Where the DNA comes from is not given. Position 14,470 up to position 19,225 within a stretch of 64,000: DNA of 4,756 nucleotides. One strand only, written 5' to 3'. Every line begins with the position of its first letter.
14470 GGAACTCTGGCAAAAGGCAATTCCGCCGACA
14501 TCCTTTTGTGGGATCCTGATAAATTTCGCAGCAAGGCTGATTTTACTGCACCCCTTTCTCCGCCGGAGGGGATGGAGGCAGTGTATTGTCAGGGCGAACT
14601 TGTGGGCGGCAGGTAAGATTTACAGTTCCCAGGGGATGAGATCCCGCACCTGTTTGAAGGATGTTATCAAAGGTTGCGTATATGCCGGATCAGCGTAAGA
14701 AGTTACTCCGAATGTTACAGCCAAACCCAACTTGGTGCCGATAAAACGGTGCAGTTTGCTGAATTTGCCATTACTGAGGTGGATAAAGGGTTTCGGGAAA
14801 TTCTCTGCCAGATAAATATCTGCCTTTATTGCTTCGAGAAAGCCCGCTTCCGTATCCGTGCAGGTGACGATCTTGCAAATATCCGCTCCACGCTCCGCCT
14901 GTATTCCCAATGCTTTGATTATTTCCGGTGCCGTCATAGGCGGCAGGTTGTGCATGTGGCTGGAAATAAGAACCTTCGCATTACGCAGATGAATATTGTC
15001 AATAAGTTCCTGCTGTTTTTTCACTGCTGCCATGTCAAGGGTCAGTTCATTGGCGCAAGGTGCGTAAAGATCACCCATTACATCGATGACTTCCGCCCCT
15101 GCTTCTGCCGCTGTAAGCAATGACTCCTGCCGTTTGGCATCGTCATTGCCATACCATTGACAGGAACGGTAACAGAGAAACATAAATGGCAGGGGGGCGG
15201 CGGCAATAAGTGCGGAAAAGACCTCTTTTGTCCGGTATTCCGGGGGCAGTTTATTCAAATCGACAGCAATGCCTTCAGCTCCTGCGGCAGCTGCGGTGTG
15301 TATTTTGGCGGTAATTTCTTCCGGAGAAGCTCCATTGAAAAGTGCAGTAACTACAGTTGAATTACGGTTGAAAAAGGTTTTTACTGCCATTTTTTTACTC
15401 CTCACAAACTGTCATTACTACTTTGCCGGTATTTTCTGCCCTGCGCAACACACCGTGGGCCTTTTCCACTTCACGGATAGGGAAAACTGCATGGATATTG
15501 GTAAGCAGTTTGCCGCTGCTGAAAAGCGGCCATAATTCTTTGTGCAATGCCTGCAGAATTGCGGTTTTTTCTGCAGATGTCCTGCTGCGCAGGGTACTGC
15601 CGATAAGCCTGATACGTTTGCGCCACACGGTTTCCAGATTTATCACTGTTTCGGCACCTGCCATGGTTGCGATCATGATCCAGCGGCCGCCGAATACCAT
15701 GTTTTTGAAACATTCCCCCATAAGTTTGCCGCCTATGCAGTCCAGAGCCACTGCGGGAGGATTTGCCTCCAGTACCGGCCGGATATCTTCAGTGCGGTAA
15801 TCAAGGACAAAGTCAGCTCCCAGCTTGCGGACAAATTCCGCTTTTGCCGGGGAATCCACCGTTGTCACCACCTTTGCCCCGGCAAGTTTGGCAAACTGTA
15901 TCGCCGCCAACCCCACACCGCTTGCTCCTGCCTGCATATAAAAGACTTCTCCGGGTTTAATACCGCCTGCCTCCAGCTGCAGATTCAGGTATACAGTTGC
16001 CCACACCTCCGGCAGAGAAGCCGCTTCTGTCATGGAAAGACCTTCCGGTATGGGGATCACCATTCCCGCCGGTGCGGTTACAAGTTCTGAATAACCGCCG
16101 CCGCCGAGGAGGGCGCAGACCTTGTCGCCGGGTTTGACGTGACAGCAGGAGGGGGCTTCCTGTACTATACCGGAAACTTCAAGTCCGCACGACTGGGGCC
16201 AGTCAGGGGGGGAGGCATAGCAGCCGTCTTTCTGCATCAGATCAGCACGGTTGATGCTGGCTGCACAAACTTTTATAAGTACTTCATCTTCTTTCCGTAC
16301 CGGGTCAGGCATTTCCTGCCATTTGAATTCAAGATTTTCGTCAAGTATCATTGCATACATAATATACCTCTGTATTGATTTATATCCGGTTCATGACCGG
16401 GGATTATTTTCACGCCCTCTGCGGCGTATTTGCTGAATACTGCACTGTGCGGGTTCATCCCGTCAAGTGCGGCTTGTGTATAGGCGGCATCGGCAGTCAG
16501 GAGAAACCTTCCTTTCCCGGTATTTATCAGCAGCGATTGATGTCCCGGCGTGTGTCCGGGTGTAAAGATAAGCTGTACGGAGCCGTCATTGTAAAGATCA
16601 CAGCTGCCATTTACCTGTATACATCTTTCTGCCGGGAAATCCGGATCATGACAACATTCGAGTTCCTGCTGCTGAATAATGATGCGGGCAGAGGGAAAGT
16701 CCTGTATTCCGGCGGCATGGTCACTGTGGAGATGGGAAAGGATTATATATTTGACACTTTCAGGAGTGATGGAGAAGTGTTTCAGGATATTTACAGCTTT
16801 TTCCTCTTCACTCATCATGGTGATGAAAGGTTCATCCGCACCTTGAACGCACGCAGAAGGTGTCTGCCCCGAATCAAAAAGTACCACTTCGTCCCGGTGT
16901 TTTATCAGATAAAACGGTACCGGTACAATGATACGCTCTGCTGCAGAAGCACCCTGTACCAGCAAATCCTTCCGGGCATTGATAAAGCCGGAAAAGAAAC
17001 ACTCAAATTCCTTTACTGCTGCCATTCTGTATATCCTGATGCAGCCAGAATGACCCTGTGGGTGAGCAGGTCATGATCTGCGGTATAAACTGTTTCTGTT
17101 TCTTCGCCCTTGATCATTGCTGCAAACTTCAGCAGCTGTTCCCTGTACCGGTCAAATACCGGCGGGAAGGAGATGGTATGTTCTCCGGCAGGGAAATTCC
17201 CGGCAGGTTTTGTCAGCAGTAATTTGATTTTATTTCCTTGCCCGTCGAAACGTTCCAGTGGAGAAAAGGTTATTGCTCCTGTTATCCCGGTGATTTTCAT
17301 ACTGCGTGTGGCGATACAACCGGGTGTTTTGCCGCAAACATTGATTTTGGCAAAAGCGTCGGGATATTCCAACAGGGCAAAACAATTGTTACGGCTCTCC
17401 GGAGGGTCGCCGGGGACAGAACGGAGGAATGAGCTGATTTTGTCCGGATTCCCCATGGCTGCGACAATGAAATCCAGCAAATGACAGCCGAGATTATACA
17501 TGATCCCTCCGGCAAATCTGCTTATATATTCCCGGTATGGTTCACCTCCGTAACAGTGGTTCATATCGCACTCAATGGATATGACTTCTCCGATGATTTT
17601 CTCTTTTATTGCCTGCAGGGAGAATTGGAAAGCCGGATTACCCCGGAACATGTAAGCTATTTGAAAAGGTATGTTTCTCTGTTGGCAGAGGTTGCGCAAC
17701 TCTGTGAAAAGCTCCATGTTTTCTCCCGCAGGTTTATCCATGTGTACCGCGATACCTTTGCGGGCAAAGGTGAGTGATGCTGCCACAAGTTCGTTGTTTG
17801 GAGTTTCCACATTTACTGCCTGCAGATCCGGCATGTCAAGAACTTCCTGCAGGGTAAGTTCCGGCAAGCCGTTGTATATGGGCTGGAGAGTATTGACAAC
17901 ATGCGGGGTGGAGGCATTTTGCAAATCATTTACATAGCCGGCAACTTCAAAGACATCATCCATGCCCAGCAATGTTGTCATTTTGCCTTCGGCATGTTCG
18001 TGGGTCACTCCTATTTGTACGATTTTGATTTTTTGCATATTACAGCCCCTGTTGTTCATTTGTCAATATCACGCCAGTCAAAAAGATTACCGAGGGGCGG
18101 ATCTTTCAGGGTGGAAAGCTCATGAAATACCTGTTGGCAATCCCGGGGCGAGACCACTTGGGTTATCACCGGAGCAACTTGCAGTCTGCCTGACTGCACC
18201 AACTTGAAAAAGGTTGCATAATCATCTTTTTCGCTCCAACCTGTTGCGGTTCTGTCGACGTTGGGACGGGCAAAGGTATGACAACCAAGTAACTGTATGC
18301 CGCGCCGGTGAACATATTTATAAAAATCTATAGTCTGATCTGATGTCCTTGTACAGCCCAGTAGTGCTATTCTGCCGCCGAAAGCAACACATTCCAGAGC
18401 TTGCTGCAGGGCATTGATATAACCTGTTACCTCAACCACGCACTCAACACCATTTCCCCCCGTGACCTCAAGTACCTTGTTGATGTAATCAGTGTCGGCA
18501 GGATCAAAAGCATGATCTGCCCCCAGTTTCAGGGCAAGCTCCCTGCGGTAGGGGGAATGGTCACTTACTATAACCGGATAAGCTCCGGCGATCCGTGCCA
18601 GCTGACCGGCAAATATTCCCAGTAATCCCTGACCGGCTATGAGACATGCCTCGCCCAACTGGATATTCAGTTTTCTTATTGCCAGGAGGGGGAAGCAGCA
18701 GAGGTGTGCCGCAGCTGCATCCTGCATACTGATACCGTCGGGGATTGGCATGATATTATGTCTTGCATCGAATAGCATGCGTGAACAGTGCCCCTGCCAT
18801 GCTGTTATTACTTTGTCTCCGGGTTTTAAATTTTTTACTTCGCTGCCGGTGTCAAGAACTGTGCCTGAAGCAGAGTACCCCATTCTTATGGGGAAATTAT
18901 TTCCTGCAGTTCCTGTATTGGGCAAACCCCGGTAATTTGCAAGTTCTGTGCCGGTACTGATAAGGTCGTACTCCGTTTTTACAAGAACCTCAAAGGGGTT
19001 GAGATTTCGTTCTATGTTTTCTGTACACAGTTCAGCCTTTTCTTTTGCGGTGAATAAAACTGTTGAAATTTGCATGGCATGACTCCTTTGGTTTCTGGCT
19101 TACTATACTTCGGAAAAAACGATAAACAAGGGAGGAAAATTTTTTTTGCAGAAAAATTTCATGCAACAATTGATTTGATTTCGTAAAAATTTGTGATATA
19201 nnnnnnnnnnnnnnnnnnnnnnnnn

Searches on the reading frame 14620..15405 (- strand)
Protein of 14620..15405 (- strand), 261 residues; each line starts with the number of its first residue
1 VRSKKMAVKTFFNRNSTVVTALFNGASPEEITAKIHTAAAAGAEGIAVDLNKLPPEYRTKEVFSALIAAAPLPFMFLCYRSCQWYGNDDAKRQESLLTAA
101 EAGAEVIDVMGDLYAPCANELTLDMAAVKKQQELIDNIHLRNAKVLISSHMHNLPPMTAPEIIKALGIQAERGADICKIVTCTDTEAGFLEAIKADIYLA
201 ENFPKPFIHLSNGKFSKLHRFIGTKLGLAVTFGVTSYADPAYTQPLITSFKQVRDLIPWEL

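Call 71: search_protein_families(library=pfam, proteins=[window:14620-15405:-], max_evalue=0.00001)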
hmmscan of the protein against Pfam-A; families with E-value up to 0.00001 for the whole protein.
window:14620-15405:- (261 aa): 1 family
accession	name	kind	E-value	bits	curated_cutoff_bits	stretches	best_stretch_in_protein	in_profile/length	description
PF01487.21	DHquinase_I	-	2e-15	57.9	22.2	1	29-244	10-220/230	Type I 3-dehydroquinase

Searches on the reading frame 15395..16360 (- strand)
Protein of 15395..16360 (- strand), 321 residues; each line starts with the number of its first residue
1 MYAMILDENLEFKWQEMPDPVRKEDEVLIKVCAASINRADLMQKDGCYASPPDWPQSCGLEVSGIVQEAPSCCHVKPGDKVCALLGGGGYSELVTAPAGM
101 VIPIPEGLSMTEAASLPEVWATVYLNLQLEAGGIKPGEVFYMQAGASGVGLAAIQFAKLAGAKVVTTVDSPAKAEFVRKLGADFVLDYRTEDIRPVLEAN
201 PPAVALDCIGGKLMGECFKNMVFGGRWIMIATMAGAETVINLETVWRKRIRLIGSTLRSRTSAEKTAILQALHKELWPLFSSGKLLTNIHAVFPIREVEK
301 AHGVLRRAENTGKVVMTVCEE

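Call 71: search_protein_families(library=pfam, proteins=[window:15395-16360:-], max_evalue=0.00001)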
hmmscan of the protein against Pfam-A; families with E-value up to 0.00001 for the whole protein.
window:15395-16360:- (321 aa): 3 families
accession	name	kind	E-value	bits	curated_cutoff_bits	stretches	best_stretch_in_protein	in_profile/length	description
PF00107.32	ADH_zinc_N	-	1.1e-23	84.1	31.8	1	148-264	1-121/129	Zinc-binding dehydrogenase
PF13602.12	ADH_zinc_N_2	-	3.3e-16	60.9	27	1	180-315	1-133/134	Zinc-binding dehydrogenase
PF08240.17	ADH_N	-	4.2e-14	53.1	23.5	1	24-106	2-104/104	Alcohol dehydrogenase GroES-like domain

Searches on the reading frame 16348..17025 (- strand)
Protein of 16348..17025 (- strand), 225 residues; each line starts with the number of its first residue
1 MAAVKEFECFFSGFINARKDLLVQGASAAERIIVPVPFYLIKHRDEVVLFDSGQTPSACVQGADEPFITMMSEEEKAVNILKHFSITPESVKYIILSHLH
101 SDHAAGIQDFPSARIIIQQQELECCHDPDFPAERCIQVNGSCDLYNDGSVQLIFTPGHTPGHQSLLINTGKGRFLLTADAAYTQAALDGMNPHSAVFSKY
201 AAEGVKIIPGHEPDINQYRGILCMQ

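Call 72: search_protein_families(library=pfam, proteins=[window:16348-17025:-], max_evalue=0.00001)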
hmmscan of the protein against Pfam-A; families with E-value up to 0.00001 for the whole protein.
window:16348-17025:- (225 aa): 1 family
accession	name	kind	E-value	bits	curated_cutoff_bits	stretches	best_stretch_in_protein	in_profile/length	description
PF00753.33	Lactamase_B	-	1.8e-16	61.1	22.7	1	35-115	5-68/196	Metallo-beta-lactamase superfamily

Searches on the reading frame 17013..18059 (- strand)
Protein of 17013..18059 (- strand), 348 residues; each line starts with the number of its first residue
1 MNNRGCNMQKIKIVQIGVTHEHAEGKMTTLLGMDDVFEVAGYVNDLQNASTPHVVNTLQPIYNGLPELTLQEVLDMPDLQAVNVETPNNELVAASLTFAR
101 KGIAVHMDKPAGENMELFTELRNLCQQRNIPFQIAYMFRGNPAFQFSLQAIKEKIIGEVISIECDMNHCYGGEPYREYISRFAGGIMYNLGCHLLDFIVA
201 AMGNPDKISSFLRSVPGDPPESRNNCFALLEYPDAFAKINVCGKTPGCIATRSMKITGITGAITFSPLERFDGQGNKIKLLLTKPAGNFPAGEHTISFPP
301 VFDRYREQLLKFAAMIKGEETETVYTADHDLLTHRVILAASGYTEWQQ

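Call 3: search_protein_families(library=pfam, proteins=[window:17013-18059:-])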
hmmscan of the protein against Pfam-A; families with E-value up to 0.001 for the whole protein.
window:17013-18059:- (348 aa): 2 families
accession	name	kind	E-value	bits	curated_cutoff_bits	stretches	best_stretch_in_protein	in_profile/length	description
PF22725.1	GFO_IDH_MocA_C3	-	9.4e-13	48.7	27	1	149-263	6-123/124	GFO/IDH/MocA C-terminal domain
PF02894.22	GFO_IDH_MocA_C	-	8.8e-10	39.2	22.9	1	150-269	3-133/218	Oxidoreductase family, C-terminal alpha/beta domain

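Call 4: search_protein_families(library=ncbifam, proteins=[window:17013-18059:-])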
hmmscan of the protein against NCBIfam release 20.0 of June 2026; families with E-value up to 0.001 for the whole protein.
window:17013-18059:- (348 aa): 6 families
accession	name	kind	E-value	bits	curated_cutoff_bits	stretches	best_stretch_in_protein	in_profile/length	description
TIGR04380.1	myo_inos_iolG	equivalog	1e-08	34.5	355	1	69-200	55-183/330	inositol 2-dehydrogenase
NF052479.1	LevoglcsnDh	equivalog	2.4e-08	33.1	650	1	71-215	66-215/386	levoglucosan dehydrogenase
NF041392.1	XylDh_Gfo6_Halo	equivalog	2.9e-08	32.9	350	1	78-166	82-170/350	D-xylose 1-dehydrogenase Gfo6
NF008607.0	PRK11579.1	subfamily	9.4e-08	31.4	330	1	71-235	57-221/346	oxidoreductase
NF007574.0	PRK10206.1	equivalog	3.6e-07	29.5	352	1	69-215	56-200/345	oxidoreductase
NF040723.1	UDP-GlcNAcDh_Arch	equivalog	6.1e-06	26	450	1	69-198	52-173/302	UDP-N-acetylglucosamine 3-dehydrogenase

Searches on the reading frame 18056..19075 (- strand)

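Call 3: search_protein_families(library=pfam, proteins=[window:18056-19075:-])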
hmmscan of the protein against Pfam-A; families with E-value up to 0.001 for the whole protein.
window:18056-19075:- (339 aa): 4 families
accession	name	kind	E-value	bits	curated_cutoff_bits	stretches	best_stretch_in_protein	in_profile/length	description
PF00107.32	ADH_zinc_N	-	1.4e-26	93.4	31.8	1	152-269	2-116/129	Zinc-binding dehydrogenase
PF08240.17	ADH_N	-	7.3e-09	36.3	23.5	1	29-101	4-73/104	Alcohol dehydrogenase GroES-like domain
PF16912.11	Glu_dehyd_C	-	4.9e-05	23.3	34.9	1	142-251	32-141/211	Glucose dehydrogenase C-terminus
PF13602.12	ADH_zinc_N_2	-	7e-05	24.2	27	1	184-307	1-110/134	Zinc-binding dehydrogenase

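Call 4: search_protein_families(library=ncbifam, proteins=[window:18056-19075:-])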
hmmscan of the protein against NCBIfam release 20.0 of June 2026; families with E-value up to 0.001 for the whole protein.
window:18056-19075:- (339 aa): 23 families
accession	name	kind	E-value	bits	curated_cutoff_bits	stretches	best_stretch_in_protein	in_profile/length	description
TIGR00692.1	tdh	equivalog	6.2e-32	110.9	458.35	1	107-318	129-326/340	L-threonine 3-dehydrogenase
NF003808.0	PRK05396.1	equivalog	6.5e-29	100.9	380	1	106-320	130-328/341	L-threonine 3-dehydrogenase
NF041097.1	keto_inos_dh_IolM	equivalog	2.1e-28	99.1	450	1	134-321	200-378/389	scyllo-inosose 3-dehydrogenase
TIGR02824.1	quinone_pig3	subfamily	7.9e-23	80.9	296.8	1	65-321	61-313/325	putative NAD(P)H quinone oxidoreductase, PIG3 family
TIGR03989.1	Rxyl_3153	subfamily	1.6e-22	80.3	440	2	108-320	152-358/370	NDMA-dependent alcohol dehydrogenase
TIGR03451.1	mycoS_dep_FDH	equivalog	8e-22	77.5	512.9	2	132-320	168-346/358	S-(hydroxymethyl)mycothiol dehydrogenase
TIGR03366.1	HpnZ_proposed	hypoth_equivalog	1.9e-20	73.3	328.1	1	99-278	113-291/315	putative phosphonate catabolism associated alcohol dehydrogenase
TIGR01202.1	bchC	equivalog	2.2e-20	73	291.25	1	23-318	21-294/308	chlorophyll synthesis pathway protein BchC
NF008024.0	PRK10754.1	subfamily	1e-14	54.3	348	1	59-318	55-312/327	NADPH:quinone reductase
NF010344.0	PRK13771.1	subfamily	1.1e-13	50.9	349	1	107-320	128-320/334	putative alcohol dehydrogenase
NF007642.0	PRK10309.1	equivalog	5.8e-13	48.8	550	1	97-309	117-322/347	galactitol-1-phosphate 5-dehydrogenase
TIGR01751.1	crot-CoA-red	equivalog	8.3e-13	47.8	378.55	1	106-206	151-255/398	crotonyl-CoA carboxylase/reductase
NF006940.0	PRK09422.1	equivalog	1.4e-12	47.2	344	1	111-268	131-286/338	alcohol dehydrogenase AdhP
TIGR02818.1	adh_III_F_hyde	equivalog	1.6e-12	47.2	543.95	1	138-243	183-290/368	S-(hydroxymethyl)glutathione dehydrogenase/class III alcohol dehydrogenase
NF041172.1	AcrlCoa_red_Thmprot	equivalog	1.7e-10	40.4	500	1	111-320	132-321/334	acryloyl-CoA reductase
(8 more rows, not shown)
